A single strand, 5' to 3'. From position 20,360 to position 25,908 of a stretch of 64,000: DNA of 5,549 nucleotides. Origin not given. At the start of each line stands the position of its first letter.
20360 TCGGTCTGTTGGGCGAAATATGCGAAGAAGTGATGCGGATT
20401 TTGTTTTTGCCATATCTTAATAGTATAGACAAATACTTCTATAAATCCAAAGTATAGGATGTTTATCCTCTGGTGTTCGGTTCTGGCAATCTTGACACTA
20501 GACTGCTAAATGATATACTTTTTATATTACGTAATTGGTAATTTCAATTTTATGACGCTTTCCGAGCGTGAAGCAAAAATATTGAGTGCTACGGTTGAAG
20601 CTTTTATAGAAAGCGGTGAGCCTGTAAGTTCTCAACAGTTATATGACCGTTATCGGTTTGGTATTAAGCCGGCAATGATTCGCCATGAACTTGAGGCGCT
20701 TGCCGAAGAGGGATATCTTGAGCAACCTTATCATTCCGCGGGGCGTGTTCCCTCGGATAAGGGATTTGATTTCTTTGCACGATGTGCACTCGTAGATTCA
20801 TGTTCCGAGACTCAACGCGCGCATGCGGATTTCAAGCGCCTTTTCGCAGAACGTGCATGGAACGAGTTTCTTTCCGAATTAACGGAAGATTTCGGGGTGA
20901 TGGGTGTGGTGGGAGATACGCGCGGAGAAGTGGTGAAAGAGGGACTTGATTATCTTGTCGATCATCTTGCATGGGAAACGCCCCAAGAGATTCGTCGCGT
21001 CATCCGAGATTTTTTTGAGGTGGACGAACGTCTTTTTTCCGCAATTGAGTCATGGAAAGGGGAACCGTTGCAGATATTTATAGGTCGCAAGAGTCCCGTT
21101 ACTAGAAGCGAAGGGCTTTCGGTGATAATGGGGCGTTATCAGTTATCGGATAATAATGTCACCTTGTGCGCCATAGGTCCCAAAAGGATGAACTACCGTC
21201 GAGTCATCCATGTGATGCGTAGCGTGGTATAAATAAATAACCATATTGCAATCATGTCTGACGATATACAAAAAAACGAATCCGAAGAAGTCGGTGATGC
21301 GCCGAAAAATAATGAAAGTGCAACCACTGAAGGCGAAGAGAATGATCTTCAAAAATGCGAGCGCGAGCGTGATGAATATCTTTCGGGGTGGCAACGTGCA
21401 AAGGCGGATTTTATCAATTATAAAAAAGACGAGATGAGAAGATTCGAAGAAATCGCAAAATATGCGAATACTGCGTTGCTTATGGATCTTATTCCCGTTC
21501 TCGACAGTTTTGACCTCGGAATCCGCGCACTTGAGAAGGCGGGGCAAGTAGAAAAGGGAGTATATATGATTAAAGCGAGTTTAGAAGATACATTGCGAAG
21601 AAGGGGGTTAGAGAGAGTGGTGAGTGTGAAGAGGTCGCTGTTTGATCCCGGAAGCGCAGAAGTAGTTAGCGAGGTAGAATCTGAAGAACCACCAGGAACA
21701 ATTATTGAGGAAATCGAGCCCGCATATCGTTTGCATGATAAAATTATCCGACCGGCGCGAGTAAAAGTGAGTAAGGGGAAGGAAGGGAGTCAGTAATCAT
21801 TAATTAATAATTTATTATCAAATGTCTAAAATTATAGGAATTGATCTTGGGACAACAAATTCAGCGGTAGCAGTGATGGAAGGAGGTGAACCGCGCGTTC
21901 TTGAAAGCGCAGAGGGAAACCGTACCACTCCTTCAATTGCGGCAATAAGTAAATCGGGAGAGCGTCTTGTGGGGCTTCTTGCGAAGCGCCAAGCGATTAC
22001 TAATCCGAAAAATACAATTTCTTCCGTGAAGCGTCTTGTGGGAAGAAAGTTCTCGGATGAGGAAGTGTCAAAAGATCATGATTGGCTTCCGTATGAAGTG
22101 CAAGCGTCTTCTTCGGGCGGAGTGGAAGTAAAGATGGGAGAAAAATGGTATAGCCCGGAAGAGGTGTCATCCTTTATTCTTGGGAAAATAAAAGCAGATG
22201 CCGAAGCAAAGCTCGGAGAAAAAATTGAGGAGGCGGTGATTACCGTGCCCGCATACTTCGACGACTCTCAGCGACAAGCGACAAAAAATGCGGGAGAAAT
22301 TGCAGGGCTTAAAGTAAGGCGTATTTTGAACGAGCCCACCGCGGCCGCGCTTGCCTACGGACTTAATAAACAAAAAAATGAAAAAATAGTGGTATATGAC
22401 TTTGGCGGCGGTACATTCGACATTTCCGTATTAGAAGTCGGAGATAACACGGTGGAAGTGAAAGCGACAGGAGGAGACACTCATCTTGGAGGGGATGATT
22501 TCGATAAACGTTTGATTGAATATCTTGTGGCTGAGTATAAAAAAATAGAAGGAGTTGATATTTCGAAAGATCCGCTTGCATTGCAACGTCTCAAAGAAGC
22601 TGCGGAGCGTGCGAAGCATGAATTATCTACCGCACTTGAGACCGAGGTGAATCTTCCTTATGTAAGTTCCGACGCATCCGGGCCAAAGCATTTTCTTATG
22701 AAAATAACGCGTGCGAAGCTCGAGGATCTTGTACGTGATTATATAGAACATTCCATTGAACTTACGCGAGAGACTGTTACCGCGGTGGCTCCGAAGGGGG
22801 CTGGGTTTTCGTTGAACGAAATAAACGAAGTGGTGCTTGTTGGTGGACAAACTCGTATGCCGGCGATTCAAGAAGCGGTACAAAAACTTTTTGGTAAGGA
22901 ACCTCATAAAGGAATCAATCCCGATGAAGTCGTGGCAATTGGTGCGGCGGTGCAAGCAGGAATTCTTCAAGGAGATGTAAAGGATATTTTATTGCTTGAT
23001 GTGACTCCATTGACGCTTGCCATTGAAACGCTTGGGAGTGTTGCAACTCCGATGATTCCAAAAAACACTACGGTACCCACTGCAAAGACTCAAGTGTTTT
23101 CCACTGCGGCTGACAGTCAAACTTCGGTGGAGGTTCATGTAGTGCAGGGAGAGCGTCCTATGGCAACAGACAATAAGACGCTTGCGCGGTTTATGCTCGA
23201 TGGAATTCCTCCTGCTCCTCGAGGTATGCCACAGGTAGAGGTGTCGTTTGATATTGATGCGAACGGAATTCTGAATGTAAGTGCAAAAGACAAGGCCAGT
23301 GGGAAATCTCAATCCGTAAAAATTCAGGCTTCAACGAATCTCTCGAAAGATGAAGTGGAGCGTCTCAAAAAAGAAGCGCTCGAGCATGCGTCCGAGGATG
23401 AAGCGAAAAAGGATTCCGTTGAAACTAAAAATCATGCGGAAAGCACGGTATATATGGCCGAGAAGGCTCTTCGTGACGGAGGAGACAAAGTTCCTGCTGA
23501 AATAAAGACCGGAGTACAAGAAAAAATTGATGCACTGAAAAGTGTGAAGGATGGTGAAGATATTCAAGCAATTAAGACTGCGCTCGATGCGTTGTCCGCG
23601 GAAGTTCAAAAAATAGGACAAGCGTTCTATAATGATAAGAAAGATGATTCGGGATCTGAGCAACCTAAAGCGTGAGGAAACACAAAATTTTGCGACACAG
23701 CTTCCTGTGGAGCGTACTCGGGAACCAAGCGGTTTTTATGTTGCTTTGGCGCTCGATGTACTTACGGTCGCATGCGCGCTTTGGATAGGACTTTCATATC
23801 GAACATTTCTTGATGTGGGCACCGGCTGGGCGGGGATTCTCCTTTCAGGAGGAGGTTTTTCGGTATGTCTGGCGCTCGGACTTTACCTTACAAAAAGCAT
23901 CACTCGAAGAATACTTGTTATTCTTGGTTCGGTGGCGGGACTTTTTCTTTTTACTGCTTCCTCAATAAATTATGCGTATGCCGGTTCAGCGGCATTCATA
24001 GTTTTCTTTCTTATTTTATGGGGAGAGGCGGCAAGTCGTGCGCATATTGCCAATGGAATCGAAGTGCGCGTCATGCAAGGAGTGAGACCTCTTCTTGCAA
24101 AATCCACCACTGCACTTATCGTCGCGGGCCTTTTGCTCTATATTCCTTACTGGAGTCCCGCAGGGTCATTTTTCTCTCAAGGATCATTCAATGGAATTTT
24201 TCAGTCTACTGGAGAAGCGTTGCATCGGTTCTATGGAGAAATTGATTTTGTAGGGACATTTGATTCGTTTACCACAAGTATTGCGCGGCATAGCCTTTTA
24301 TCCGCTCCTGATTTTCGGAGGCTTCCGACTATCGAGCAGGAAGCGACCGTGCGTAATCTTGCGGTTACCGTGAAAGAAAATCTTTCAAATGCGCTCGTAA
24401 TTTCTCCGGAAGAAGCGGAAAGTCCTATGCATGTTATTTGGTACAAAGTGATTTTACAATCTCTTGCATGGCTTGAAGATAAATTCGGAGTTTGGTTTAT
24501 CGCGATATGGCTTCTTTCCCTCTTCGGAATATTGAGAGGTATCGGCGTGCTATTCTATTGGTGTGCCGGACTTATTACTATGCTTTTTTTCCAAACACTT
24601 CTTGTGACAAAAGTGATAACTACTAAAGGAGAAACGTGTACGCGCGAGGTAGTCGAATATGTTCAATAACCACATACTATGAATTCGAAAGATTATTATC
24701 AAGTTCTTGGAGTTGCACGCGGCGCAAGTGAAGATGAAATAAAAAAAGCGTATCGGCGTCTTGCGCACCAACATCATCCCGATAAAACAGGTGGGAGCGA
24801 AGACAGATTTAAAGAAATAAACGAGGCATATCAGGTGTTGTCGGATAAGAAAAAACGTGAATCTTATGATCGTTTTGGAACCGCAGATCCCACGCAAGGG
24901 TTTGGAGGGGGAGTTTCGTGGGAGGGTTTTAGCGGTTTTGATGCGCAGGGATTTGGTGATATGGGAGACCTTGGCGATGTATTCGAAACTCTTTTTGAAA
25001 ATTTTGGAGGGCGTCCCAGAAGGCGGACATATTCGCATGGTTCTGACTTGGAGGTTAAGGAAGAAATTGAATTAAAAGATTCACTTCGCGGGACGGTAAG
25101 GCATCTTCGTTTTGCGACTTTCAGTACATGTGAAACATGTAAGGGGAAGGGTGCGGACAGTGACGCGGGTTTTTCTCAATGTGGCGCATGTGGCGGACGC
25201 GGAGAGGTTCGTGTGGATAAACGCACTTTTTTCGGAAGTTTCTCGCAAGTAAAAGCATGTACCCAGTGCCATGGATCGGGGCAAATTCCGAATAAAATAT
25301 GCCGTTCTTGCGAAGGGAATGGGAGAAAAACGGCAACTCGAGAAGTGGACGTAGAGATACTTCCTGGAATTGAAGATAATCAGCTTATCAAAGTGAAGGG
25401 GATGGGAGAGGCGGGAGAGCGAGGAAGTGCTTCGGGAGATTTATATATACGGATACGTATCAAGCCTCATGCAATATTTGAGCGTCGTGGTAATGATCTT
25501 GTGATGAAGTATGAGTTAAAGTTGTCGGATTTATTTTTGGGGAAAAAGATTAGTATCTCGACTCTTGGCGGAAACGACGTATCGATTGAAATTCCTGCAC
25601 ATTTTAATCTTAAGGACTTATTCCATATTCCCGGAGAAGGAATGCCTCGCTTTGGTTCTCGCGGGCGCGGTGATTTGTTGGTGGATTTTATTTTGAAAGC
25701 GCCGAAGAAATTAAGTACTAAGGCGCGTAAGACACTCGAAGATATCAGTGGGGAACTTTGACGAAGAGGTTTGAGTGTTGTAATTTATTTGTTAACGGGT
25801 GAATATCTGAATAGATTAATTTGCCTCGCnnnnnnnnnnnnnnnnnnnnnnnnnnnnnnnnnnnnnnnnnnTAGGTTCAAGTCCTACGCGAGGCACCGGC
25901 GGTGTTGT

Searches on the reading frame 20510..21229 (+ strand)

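Call 29: search_protein_families(library=pfam, proteins=[window:20510-21229:+], max_evalue=0.01)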
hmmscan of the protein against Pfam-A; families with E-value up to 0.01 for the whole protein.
window:20510-21229:+ (240 aa): 2 families
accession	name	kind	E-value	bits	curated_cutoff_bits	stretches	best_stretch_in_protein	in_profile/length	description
PF01628.27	HrcA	-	1.7e-13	51.5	22.2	1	119-233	107-215/215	HrcA protein C terminal domain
PF01726.22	LexA_DNA_bind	-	0.006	16.8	23.7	0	16-72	3-58/65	LexA DNA binding domain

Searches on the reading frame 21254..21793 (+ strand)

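Call 29: search_protein_families(library=pfam, proteins=[window:21254-21793:+], max_evalue=0.01)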
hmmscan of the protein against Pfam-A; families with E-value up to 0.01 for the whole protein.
window:21254-21793:+ (180 aa): 1 family
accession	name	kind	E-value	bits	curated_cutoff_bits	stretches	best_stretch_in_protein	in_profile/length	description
PF01025.24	GrpE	-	2.5e-35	122.1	25.8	1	19-174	7-165/165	GrpE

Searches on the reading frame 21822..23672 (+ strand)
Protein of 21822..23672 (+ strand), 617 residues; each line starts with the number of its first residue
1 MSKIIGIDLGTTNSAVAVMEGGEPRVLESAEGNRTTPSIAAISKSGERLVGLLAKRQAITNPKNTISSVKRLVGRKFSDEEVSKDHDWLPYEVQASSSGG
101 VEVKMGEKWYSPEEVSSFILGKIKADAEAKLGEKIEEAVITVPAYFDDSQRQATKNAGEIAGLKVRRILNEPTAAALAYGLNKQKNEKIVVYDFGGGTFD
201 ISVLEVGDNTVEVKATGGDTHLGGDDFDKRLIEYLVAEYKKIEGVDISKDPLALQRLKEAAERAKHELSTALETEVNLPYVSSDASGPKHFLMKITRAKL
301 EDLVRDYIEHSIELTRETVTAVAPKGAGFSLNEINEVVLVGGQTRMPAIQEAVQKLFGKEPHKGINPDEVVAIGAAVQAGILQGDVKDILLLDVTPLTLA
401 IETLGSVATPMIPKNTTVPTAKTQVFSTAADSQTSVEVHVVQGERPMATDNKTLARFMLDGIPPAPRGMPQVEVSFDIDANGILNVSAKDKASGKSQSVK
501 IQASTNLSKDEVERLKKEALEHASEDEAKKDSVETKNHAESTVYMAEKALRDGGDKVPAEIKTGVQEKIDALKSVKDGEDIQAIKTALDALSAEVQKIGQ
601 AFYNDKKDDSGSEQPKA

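Call 29: search_protein_families(library=pfam, proteins=[window:21822-23672:+], max_evalue=0.01)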
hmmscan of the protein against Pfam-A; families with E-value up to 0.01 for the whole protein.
window:21822-23672:+ (617 aa): 4 families
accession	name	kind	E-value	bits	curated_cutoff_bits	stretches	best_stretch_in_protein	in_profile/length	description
PF00012.26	HSP70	-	3.6e-239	795.4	20.6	1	4-603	1-598/599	Hsp70 protein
PF06723.19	MreB_Mbl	-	4.1e-18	65.7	27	1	133-376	91-316/327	MreB/Mbl protein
PF14450.12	FtsA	-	0.0016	19.3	31.8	0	192-361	3-112/127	Cell division protein FtsA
PF01968.24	Hydantoinase_A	-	0.0064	16.2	22.9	1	156-213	46-105/291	Hydantoinase/oxoprolinase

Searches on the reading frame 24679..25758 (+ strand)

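Call 29: search_protein_families(library=pfam, proteins=[window:24679-25758:+], max_evalue=0.01)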
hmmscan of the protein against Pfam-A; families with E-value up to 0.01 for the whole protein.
window:24679-25758:+ (360 aa): 3 families
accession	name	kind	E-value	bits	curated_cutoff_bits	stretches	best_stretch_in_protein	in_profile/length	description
PF01556.23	DnaJ_C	-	2.1e-35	122.4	26.6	1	125-342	2-152/152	DnaJ C terminal domain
PF00226.36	DnaJ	-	5.1e-26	91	27.8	1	5-64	1-63/63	DnaJ domain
PF00684.25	DnaJ_CXXCXGXG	-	4e-13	49.9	32.7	1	151-215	1-65/65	DnaJ central domain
